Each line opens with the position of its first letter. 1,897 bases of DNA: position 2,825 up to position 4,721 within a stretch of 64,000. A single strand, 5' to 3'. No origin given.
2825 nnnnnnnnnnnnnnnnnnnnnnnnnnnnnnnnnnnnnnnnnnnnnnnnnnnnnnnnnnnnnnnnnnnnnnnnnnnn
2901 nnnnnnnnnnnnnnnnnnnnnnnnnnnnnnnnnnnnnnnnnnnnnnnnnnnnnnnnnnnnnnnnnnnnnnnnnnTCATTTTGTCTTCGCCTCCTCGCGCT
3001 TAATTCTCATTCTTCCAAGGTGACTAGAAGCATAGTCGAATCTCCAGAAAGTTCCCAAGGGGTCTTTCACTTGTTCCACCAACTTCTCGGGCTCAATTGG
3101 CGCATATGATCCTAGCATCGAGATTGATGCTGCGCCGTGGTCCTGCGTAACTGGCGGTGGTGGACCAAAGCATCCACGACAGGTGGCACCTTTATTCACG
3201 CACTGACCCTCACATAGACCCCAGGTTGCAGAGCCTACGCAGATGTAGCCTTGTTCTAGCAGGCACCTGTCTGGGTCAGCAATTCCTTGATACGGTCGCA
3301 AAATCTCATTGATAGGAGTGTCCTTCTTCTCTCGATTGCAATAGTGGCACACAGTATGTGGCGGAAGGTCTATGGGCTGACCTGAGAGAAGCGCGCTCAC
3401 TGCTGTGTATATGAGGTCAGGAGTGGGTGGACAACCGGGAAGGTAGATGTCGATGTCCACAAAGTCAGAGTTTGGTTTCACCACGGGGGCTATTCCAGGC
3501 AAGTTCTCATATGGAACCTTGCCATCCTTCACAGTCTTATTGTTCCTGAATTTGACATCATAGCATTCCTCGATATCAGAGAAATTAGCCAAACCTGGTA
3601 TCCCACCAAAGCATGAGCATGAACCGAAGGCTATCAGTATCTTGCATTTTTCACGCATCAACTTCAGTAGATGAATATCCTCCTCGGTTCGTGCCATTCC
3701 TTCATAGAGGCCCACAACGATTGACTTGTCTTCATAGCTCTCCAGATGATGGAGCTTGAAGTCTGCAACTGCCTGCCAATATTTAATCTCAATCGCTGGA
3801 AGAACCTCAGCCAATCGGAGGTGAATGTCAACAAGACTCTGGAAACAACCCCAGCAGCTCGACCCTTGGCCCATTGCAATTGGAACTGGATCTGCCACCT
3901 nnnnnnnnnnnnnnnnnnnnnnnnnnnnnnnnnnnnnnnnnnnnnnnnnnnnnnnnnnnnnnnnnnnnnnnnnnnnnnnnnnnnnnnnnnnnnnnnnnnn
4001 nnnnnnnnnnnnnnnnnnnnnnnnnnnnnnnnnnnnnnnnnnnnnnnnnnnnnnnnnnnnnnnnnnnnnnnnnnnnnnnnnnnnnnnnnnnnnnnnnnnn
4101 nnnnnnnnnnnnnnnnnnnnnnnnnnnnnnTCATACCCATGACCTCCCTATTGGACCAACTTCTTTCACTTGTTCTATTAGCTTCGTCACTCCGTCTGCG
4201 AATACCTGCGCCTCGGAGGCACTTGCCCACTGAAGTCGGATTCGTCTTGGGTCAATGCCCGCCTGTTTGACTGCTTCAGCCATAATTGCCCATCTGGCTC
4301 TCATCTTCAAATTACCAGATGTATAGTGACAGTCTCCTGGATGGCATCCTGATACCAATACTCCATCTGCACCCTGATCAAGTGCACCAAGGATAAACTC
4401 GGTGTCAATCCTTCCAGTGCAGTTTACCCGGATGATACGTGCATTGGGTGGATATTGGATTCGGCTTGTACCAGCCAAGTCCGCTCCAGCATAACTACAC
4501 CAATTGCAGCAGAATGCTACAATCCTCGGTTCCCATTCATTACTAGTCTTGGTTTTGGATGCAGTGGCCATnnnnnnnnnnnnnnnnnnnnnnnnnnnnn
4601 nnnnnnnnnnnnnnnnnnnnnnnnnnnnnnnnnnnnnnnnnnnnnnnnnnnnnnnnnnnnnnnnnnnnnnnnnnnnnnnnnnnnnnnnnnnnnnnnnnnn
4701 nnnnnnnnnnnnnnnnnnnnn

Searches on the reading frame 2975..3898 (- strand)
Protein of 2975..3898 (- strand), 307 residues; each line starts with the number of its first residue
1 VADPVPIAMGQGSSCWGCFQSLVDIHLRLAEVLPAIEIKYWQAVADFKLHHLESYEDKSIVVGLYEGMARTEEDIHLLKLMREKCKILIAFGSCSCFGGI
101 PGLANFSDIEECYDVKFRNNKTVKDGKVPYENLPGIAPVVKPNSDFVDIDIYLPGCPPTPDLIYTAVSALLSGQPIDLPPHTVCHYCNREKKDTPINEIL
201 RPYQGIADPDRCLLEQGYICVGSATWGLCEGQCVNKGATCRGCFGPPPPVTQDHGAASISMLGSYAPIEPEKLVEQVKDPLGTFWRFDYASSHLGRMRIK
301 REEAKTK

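Call 7: search_protein_families(library=pfam, proteins=[window:2975-3898:-], max_evalue=0.01)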
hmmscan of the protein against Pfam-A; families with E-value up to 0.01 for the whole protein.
window:2975-3898:- (307 aa): 1 family
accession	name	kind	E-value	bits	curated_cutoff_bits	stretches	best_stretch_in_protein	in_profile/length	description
PF01058.29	Oxidored_q6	-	1.7e-22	79.9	27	1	15-170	1-128/128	NADH ubiquinone oxidoreductase, 20 Kd subunit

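Call 61: search_protein_families(library=ncbifam, proteins=[window:2975-3898:-], max_evalue=0.01)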
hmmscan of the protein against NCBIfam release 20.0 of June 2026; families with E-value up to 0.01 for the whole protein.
window:2975-3898:- (307 aa): 13 families
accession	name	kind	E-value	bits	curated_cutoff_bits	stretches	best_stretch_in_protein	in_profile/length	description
NF045875.1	F420_non_VhuG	exception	1.2e-67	228.2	450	1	1-291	1-278/286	F420-non-reducing hydrogenase subunit VhuG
NF040836.1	sulfhyd_HydD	equivalog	2.2e-21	76.2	500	1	5-245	6-211/261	NADPH-dependent hydrogenase/sulfhydrogenase 1 subunit delta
TIGR03294.1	FrhG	equivalog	4.6e-16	59.2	245.5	2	9-104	6-97/228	coenzyme F420 hydrogenase subunit gamma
NF040831.1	sulfhyd_ShyD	equivalog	2.3e-15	56.9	460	1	13-251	9-211/240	NAD(P)-dependent hydrogenase/sulfhydrogenase 2 subunit delta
NF005012.1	PRK06411.1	subfamily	1e-06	28.4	116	1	139-170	123-154/166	NADH-quinone oxidoreductase subunit NuoB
NF045520.1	H2_NiFeSe_small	exception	1.6e-06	27.8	470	0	76-138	135-193/314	NiFeSe hydrogenase small subunit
NF011393.0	PRK14818.1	equivalog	0.00018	21.1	255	0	140-163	121-144/173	NADH dehydrogenase subunit B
TIGR01957.1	nuoB_fam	subfamily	0.0002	21.3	142.7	1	139-169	107-137/145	NADH-quinone oxidoreductase subunit B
NF011388.0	PRK14813.1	equivalog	0.0032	17.4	294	0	139-163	118-142/189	NADH dehydrogenase subunit B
NF011392.0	PRK14817.1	equivalog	0.0058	16.3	271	0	145-167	131-153/182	NADH-quinone oxidoreductase subunit B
NF011391.0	PRK14816.1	equivalog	0.0059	16.2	283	0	145-166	148-169/196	NADH-quinone oxidoreductase subunit B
NF011394.0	PRK14819.1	equivalog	0.0072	15.9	312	0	140-170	122-152/264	NADH-quinone oxidoreductase subunit B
NF011395.0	PRK14820.1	equivalog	0.0079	16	263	0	145-167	128-150/180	NADH-quinone oxidoreductase subunit B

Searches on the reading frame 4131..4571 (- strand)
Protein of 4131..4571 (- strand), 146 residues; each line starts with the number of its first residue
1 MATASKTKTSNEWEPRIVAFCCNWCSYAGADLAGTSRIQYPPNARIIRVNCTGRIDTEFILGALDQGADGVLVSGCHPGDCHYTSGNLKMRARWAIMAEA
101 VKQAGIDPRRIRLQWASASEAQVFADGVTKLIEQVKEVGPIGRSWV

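Call 7: search_protein_families(library=pfam, proteins=[window:4131-4571:-], max_evalue=0.01)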
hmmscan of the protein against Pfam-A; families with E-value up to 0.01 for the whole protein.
window:4131-4571:- (146 aa): 1 family
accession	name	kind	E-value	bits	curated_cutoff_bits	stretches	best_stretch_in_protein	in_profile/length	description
PF02662.21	FlpD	-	8.6e-52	174.8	22.3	1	17-139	1-123/123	Methyl-viologen-reducing hydrogenase, delta subunit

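Call 61: search_protein_families(library=ncbifam, proteins=[window:4131-4571:-], max_evalue=0.01)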
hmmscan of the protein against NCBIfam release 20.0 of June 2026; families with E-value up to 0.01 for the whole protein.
window:4131-4571:- (146 aa): 4 families
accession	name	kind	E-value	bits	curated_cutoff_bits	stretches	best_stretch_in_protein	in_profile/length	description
NF040770.1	hetero_SS_HdrA2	exception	9.5e-54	182.7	1100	1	6-142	639-775/777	CoB-CoM heterodisulfide reductase HdrA2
NF045873.1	F420_non_VhuD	exception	1.8e-37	128.4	215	1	14-140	1-127/132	F420-non-reducing hydrogenase iron-sulfur subunit VhuD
NF041891.1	hdrA_Methbact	equivalog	1.4e-14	53.3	1300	1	10-137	639-760/762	ferredoxin:CoB-CoM heterodisulfide reductase subunit HdrA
NF041778.1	hetero_SS_HdrA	equivalog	0.00015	19.7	1400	1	17-82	656-720/771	ferredoxin:CoB-CoM heterodisulfide reductase subunit HdrA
